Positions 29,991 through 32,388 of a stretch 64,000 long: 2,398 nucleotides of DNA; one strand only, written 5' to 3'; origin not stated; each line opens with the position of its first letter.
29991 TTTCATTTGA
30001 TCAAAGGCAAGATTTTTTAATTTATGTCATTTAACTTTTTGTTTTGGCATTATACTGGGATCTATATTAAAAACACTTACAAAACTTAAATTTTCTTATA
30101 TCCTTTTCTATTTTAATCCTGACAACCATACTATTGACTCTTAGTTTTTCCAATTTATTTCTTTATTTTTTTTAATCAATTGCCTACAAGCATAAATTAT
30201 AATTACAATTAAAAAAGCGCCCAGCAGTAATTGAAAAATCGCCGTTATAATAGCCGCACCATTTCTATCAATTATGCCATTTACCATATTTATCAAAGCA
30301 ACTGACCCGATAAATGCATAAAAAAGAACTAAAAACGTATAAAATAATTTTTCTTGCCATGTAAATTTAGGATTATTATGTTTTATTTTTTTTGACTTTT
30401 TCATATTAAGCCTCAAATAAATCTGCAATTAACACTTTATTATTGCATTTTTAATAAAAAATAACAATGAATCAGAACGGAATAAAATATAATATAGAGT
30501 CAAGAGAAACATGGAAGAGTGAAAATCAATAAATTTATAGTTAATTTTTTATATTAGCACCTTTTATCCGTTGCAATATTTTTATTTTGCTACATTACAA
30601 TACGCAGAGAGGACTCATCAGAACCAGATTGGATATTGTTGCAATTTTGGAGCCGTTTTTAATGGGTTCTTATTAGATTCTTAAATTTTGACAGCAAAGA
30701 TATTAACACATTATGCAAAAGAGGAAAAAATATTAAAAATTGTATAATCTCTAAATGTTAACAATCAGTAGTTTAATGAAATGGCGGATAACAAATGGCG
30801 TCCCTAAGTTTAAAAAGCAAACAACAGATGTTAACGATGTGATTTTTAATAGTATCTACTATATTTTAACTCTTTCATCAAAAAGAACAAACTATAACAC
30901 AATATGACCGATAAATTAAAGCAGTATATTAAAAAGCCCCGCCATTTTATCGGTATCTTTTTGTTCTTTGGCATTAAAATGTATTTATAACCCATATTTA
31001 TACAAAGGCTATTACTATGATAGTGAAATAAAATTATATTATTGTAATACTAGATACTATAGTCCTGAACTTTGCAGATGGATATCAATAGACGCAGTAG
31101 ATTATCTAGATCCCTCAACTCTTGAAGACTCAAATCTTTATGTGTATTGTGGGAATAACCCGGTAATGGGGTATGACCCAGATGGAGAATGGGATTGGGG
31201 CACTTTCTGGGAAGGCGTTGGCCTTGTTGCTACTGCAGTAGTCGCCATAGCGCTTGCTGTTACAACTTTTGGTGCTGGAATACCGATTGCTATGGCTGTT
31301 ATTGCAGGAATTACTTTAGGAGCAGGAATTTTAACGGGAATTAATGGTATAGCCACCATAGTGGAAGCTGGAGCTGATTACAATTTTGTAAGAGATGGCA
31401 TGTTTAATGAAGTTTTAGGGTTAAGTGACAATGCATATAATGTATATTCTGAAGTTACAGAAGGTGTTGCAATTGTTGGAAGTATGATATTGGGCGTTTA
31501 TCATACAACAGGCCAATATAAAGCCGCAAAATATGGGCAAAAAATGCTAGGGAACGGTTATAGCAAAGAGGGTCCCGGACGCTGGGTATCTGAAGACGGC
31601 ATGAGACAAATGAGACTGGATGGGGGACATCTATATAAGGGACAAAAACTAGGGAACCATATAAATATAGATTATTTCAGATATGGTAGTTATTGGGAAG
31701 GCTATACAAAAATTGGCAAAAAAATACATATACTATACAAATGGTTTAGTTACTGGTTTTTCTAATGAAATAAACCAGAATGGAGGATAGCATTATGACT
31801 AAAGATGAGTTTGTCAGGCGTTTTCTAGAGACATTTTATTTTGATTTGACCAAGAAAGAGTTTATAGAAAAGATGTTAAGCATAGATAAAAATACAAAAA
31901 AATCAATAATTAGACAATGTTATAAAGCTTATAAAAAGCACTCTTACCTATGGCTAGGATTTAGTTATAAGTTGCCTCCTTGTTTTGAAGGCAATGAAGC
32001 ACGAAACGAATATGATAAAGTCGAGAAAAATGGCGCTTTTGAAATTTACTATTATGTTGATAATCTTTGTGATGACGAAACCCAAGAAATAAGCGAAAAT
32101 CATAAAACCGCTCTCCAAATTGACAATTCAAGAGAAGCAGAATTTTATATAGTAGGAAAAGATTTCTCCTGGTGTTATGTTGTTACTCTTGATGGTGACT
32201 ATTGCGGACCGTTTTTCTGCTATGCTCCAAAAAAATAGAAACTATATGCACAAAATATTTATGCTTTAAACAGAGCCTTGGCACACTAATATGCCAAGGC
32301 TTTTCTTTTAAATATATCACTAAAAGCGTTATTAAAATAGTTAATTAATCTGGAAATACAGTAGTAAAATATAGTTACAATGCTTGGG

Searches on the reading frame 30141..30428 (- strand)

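Call 101: search_protein_families(library=pfam, proteins=[window:30141-30428:-], max_evalue=0.1)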
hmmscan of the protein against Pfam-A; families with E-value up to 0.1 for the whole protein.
window:30141-30428:- (95 aa): 4 families
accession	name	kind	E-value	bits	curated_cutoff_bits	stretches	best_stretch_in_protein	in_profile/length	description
PF06161.16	DUF975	-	0.0052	17.1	34.8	1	12-94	7-84/243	Protein of unknown function (DUF975)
PF12420.13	DUF3671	-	0.012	15.6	34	1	9-91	140-219/223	Fam-L, Fam-M like protein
PF15924.11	ALG11_N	-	0.032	14.7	29.8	1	10-51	157-198/209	ALG11 mannosyltransferase N-terminus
PF07332.16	Phage_holin_3_6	-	0.057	13.9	28.4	1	32-83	45-96/116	Putative Actinobacterial Holin-X, holin superfamily III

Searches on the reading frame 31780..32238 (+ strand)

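Call 8: search_protein_families(library=pfam, proteins=[window:31780-32238:+], max_evalue=0.001)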
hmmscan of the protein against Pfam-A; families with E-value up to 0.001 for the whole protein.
window:31780-32238:+ (152 aa): 1 family
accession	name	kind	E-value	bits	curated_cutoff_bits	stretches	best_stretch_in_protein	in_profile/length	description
PF14101.11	DUF4275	-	1.8e-15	57.8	27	1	35-146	36-139/139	Domain of unknown function (DUF4275)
